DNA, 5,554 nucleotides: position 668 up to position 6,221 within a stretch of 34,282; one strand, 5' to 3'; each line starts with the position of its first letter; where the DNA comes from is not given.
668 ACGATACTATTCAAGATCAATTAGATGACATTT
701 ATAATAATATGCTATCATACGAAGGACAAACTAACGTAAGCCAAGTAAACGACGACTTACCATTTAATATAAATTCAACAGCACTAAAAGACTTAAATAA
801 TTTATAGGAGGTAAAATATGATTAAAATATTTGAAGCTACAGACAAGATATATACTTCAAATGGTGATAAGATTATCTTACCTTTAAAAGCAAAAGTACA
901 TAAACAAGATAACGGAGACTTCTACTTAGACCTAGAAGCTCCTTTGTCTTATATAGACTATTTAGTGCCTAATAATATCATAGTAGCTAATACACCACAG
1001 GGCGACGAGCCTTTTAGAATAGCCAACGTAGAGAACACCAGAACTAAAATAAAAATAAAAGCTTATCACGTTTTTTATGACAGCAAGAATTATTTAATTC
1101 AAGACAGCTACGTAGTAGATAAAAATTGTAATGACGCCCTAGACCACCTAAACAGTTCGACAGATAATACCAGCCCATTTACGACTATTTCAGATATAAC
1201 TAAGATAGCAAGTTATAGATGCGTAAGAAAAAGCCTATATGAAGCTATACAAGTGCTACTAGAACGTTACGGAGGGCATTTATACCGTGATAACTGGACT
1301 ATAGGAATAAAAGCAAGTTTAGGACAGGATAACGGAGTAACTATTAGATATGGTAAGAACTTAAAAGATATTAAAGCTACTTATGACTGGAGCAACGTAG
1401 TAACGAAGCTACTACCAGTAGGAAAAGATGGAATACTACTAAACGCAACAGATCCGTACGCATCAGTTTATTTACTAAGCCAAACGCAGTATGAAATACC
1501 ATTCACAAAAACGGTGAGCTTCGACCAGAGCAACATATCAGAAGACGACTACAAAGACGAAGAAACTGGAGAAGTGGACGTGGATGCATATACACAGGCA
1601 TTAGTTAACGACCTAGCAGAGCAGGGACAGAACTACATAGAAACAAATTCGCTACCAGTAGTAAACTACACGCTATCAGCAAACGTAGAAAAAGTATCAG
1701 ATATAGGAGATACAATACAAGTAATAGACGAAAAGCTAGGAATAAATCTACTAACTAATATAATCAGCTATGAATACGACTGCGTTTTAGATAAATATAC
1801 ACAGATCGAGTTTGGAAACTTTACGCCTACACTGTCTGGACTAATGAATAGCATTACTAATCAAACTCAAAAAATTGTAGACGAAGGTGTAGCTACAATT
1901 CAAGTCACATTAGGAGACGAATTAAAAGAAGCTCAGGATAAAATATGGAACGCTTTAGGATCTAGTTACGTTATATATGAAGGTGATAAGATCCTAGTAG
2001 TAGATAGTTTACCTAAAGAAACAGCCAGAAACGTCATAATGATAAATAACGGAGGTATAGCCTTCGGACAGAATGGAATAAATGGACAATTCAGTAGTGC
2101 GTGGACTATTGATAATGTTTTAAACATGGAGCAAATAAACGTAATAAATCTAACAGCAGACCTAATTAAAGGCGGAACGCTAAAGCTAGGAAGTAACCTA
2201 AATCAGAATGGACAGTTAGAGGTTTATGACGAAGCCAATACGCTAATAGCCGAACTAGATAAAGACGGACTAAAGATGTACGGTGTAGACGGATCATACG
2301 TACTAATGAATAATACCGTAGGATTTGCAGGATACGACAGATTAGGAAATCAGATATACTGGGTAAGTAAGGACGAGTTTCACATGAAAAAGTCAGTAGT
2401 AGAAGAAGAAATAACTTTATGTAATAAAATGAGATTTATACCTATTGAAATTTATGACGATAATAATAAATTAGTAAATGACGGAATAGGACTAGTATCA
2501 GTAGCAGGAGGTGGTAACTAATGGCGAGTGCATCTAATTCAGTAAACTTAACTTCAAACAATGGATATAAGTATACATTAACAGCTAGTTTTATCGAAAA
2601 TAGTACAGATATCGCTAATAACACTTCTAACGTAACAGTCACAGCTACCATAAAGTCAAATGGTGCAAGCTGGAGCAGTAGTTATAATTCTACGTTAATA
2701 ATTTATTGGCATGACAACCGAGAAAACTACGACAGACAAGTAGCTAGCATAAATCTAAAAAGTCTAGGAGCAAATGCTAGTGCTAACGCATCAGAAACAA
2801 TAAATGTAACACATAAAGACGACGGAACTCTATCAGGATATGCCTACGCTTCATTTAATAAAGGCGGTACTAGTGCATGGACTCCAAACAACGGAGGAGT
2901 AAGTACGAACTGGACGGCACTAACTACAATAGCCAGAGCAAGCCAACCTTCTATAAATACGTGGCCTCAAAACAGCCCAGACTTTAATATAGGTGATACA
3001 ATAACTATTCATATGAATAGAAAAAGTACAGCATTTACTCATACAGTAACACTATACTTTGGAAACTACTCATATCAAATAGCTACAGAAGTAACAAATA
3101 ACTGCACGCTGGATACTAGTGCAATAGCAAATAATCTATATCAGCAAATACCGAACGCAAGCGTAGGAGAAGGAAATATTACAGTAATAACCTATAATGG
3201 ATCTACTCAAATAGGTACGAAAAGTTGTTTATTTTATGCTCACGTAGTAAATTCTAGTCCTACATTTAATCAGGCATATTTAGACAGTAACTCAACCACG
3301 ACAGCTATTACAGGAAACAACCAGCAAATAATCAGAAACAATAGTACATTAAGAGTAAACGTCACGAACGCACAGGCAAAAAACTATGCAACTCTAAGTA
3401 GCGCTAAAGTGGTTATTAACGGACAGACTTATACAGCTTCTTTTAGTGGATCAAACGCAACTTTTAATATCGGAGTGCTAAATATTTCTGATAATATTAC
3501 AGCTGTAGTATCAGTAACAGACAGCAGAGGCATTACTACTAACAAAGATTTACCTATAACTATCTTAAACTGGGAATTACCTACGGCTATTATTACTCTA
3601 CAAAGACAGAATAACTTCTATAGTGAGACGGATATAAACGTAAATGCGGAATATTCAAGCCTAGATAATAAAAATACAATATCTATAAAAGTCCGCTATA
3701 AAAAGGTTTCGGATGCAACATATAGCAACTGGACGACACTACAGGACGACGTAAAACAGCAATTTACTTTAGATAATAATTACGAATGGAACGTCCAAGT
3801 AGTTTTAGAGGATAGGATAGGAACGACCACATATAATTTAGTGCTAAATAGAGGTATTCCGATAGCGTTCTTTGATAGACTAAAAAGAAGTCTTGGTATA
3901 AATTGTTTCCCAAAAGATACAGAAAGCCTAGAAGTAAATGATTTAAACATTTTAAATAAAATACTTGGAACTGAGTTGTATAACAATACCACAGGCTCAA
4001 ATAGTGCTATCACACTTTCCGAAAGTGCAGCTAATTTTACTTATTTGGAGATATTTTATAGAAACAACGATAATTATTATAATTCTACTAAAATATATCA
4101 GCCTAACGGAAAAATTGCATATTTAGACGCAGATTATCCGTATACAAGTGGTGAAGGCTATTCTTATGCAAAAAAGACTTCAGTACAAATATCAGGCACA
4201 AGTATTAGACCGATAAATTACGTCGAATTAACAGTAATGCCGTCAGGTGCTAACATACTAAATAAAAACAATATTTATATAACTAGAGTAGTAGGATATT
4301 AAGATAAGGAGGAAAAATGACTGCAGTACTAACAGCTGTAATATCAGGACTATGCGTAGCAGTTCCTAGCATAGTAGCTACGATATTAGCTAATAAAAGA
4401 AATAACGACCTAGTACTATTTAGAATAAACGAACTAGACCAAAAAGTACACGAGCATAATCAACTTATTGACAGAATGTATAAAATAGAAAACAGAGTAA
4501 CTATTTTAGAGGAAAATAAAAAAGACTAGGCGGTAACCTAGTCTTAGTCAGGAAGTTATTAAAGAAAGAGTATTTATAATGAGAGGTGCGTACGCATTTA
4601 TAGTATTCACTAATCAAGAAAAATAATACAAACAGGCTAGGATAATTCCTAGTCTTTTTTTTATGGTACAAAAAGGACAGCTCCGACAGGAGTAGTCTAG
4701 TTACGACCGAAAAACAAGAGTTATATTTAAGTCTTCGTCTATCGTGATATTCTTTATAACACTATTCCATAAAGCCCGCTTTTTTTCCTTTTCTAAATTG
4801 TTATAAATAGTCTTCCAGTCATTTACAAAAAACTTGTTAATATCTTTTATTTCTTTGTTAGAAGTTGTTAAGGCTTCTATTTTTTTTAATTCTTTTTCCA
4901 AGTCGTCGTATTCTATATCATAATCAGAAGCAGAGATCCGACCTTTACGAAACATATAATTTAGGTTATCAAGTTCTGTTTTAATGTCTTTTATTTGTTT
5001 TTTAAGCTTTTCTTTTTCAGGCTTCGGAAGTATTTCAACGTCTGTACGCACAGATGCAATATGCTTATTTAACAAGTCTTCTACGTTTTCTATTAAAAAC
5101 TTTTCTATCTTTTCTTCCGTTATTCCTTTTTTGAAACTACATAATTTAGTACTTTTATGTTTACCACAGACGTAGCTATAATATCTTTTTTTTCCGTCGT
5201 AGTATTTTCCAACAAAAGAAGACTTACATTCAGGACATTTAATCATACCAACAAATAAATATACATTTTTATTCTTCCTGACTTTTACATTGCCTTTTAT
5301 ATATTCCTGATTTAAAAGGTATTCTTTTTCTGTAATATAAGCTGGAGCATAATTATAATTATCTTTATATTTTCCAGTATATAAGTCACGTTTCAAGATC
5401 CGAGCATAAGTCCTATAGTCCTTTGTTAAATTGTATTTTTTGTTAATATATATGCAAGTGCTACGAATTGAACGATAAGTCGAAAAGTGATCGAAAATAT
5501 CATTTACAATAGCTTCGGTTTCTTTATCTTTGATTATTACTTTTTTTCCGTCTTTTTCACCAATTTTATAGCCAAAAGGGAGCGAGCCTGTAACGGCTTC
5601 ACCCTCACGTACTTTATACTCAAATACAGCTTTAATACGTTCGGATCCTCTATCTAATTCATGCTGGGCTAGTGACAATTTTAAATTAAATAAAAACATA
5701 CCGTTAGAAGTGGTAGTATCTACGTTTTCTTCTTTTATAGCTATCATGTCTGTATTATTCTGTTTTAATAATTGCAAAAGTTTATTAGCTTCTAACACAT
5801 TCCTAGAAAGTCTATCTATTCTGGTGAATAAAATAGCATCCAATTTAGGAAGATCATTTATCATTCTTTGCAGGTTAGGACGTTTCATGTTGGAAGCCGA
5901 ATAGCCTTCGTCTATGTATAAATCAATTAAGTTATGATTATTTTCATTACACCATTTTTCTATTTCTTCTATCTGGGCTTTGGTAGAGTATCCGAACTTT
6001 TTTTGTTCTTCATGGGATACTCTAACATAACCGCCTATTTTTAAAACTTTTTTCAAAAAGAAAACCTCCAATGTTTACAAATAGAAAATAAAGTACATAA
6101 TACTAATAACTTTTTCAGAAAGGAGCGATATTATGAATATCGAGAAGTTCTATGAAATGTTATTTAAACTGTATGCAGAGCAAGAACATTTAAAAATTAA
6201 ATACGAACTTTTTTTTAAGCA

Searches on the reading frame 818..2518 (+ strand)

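Call 44: search_protein_families(library=pfam, proteins=[window:818-2518:+], max_evalue=0.001)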
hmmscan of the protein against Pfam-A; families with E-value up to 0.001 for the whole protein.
window:818-2518:+ (567 aa): 1 family
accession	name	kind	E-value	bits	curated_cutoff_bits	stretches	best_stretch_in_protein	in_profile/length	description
PF06605.17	Prophage_tail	-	4.1e-25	89.3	31.3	1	92-344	8-248/250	Prophage endopeptidase tail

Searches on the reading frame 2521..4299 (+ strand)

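Call 44: search_protein_families(library=pfam, proteins=[window:2521-4299:+], max_evalue=0.001)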
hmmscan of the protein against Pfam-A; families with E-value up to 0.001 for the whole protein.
window:2521-4299:+ (593 aa): 1 family
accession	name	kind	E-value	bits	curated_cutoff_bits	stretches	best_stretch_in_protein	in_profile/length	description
PF05895.17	DUF859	-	1.8e-38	133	28.8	1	9-438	3-430/626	Siphovirus protein of unknown function (DUF859)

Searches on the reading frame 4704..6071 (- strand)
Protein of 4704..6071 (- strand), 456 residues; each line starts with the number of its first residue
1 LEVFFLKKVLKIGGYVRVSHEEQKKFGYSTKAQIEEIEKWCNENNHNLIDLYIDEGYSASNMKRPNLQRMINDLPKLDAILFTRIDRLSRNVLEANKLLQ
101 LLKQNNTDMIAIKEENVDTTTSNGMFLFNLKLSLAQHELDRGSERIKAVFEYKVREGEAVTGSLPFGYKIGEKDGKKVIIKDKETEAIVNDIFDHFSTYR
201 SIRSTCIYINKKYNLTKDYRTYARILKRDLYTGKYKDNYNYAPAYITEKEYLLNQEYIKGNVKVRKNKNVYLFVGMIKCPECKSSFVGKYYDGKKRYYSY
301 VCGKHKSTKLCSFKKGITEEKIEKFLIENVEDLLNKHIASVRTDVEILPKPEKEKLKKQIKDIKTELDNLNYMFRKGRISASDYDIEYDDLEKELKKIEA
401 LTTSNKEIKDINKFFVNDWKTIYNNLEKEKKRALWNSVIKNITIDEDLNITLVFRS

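Call 44: search_protein_families(library=pfam, proteins=[window:4704-6071:-], max_evalue=0.001)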
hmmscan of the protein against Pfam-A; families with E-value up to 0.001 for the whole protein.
window:4704-6071:- (456 aa): 3 families
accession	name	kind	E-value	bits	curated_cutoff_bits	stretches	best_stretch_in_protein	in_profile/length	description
PF00239.26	Resolvase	-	1.4e-32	113.2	23.3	1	14-158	3-144/145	Resolvase, N terminal domain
PF13408.12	Zn_ribbon_recom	-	8.4e-12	45.7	25.3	1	272-330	1-57/58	Recombinase zinc beta ribbon domain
PF07508.19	Recombinase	-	1.6e-05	25.5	21.1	1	184-260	2-101/102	Recombinase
